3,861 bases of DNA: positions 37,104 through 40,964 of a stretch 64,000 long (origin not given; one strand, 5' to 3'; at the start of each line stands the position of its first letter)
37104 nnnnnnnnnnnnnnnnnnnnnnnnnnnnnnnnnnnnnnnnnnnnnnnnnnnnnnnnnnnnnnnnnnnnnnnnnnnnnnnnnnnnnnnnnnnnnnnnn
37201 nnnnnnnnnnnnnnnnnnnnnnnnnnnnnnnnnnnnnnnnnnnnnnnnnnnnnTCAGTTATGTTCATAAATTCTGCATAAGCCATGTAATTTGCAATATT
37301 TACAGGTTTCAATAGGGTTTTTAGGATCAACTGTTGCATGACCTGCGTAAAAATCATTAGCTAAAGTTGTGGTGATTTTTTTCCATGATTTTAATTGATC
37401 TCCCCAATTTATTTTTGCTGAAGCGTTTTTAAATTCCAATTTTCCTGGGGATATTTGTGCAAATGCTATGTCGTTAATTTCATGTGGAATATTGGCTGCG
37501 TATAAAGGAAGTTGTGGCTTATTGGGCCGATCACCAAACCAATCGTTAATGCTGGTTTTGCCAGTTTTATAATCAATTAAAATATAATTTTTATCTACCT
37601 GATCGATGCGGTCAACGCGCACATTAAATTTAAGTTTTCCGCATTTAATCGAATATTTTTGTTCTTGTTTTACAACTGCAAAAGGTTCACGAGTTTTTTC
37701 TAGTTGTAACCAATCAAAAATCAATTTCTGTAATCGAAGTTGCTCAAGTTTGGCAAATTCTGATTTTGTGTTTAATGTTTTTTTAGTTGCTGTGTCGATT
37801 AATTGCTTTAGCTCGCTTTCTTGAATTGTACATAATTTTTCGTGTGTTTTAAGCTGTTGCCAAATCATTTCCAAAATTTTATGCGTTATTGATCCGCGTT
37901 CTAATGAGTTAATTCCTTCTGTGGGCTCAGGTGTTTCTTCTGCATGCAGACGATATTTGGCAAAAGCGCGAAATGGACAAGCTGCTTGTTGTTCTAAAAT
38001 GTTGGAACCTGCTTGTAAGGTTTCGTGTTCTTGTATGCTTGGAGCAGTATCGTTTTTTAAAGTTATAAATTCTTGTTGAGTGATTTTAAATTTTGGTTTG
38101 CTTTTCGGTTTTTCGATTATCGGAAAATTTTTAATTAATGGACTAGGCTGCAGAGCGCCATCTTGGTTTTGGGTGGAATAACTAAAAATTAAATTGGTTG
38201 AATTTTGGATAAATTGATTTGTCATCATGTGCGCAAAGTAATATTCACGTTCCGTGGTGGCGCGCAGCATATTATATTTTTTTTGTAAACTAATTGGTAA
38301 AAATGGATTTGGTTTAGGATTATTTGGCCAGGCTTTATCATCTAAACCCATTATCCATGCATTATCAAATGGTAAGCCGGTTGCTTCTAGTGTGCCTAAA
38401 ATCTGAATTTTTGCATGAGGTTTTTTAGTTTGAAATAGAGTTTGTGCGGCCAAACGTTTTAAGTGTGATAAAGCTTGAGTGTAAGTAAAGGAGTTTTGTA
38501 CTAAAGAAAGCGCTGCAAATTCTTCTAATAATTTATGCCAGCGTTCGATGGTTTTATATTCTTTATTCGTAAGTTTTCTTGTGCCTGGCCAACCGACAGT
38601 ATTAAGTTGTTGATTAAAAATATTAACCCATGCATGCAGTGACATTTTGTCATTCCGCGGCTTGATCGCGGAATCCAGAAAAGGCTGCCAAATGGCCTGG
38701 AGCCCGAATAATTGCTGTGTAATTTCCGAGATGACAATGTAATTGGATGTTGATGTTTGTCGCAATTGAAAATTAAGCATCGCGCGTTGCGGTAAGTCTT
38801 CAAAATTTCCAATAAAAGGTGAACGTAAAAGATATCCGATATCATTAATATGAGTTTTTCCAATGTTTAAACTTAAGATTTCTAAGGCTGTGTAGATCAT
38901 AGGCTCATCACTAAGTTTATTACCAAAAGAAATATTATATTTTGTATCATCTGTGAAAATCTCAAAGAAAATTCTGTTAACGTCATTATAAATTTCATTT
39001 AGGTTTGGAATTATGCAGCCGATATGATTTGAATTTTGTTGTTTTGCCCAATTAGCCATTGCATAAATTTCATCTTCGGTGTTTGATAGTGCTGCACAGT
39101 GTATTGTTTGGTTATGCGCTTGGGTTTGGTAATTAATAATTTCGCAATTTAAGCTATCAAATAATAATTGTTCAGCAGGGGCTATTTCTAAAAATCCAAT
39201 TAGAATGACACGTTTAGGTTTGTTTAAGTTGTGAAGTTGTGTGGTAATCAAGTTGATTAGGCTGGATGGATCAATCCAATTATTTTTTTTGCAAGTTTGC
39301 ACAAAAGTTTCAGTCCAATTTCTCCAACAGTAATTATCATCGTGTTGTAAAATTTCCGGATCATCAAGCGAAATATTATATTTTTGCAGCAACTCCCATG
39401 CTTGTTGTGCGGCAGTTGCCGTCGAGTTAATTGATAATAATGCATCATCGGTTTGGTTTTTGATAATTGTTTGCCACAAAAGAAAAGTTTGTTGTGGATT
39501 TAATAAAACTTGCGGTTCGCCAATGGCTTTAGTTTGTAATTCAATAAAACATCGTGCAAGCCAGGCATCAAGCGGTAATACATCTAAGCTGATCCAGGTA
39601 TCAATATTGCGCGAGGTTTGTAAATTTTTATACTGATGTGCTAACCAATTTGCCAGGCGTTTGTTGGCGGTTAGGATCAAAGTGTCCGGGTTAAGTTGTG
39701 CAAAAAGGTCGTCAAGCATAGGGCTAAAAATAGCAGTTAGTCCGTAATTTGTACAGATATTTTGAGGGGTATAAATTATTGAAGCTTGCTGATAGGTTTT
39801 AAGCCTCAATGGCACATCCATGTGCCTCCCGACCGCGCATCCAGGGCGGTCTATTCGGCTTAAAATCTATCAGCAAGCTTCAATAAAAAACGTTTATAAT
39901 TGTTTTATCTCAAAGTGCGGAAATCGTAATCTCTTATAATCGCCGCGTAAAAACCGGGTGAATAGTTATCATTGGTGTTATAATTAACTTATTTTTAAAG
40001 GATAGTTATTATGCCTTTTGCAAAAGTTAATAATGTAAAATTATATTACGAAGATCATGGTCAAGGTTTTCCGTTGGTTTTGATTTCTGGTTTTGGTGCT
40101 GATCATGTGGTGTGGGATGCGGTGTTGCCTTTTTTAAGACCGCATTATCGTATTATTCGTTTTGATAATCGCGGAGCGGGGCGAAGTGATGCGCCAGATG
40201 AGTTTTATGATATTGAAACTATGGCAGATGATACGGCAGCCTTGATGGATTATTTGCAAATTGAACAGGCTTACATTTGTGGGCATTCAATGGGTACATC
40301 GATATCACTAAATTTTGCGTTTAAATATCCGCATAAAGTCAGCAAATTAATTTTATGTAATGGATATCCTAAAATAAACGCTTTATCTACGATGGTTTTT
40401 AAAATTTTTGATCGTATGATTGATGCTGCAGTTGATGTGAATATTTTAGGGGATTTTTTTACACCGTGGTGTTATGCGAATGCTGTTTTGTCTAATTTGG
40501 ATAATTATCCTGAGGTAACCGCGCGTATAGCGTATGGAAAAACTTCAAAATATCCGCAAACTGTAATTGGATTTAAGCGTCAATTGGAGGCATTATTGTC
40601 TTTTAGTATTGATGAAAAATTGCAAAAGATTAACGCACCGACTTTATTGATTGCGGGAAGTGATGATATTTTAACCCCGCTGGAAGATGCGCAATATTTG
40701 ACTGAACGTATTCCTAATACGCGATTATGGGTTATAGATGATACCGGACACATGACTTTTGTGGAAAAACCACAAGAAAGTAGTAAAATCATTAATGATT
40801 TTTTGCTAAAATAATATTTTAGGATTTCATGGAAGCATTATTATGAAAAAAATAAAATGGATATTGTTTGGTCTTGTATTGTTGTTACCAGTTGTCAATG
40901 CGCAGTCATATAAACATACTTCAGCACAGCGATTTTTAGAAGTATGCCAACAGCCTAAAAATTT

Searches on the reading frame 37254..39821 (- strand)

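Call 77: search_protein_families(library=pfam, proteins=[window:37254-39821:-], max_evalue=0.001)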
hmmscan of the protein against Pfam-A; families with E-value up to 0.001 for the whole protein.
window:37254-39821:- (855 aa): 1 family
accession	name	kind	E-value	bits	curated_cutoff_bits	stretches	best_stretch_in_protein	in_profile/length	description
PF12705.13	PDDEXK_1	-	2.4e-25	90.4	22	1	609-850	7-247/247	PD-(D/E)XK nuclease superfamily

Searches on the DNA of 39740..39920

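Call 22: search_rna_families(source=window, start=39740, end=39920, threshold=evalue, max_evalue=10, show_alignments=3)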
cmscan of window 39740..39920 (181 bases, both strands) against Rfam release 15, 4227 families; matches with E-value up to 10: 6.
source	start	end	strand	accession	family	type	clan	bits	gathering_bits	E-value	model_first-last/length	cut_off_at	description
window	39776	39886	-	RF03578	mir-3910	Gene; miRNA;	-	34.1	95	1.4e-05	1-82/82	no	mir-3910 microRNA precursor family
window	39768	39892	+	RF00828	mir-75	Gene; miRNA;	-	28.8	60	0.00017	1-92/92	no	mir-75 microRNA precursor family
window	39773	39889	-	RF01731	TwoAYGGAY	Cis-reg;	CL00106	24.3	43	0.07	1-168/168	no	TwoAYGGAY RNA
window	39776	39889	+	RF00887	mir-802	Gene; miRNA;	-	18.9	86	0.16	1-94/94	no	mir-802 microRNA precursor family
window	39777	39888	+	RF04130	MIR7996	Gene; miRNA;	-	16.2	119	0.95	53-138/190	no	MIR7996 microRNA precursor family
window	39761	39847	-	RF02978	folP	Cis-reg;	-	12.9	99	3.1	1-102/102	no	folP RNA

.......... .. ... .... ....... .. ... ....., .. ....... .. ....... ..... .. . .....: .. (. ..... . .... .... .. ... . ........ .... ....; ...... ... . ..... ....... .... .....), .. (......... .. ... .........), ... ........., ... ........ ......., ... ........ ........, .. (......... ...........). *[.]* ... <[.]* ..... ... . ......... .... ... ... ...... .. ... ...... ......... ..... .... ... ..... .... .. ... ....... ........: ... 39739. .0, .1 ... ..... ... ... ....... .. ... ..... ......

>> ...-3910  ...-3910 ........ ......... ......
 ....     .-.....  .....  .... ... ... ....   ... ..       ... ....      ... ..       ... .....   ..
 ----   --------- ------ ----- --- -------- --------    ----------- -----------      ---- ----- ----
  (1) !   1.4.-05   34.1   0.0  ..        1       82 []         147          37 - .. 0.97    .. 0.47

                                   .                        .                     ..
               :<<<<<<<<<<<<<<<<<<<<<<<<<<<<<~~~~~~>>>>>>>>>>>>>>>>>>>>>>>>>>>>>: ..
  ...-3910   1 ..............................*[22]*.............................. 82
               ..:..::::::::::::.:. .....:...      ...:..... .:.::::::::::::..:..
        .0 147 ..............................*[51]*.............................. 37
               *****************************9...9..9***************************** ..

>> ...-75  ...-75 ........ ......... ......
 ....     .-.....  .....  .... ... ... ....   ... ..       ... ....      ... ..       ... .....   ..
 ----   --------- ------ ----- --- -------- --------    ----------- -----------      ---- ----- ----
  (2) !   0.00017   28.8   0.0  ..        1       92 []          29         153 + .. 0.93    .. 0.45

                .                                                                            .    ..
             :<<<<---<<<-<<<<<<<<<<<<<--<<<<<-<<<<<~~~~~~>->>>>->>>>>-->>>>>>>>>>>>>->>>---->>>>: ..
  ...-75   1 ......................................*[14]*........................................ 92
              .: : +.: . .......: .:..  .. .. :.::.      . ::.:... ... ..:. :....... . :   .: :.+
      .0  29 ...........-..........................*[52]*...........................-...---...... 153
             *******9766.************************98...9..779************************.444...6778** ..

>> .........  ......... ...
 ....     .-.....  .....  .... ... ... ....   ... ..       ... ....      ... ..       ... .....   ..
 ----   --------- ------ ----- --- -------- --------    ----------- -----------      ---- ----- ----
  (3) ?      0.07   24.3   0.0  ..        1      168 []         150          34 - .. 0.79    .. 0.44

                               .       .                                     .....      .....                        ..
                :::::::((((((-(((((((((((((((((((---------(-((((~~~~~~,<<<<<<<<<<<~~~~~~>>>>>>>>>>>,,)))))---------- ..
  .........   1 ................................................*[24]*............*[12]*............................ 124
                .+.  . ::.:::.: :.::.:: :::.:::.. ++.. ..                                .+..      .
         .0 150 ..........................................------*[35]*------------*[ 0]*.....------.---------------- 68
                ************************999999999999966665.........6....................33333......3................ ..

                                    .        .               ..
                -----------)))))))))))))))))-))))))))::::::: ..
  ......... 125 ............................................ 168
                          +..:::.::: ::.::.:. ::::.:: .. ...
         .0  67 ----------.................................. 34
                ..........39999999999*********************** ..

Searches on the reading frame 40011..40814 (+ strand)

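Call 77: search_protein_families(library=pfam, proteins=[window:40011-40814:+], max_evalue=0.001)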
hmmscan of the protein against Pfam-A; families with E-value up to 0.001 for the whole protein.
window:40011-40814:+ (267 aa): 6 families
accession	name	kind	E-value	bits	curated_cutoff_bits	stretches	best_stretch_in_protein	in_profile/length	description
PF00561.26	Abhydrolase_1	-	1.2e-35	123.7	25.8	1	21-254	2-245/245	alpha/beta hydrolase fold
PF12146.15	Hydrolase_4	-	4.4e-20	72.4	27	1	42-253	28-238/239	Serine aminopeptidase, S33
PF12697.13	Abhydrolase_6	-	6.2e-19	70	26.3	1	22-256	1-213/217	Alpha/beta hydrolase family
PF12695.13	Abhydrolase_5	-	5.2e-08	33.3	27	1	78-133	50-104/164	Alpha/beta hydrolase family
PF03096.20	Ndr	-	2.6e-06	26.8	23.3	1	63-255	77-266/283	Ndr family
PF08386.16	Abhydrolase_4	-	6.5e-05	23.4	21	1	201-266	27-92/103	TAP-like protein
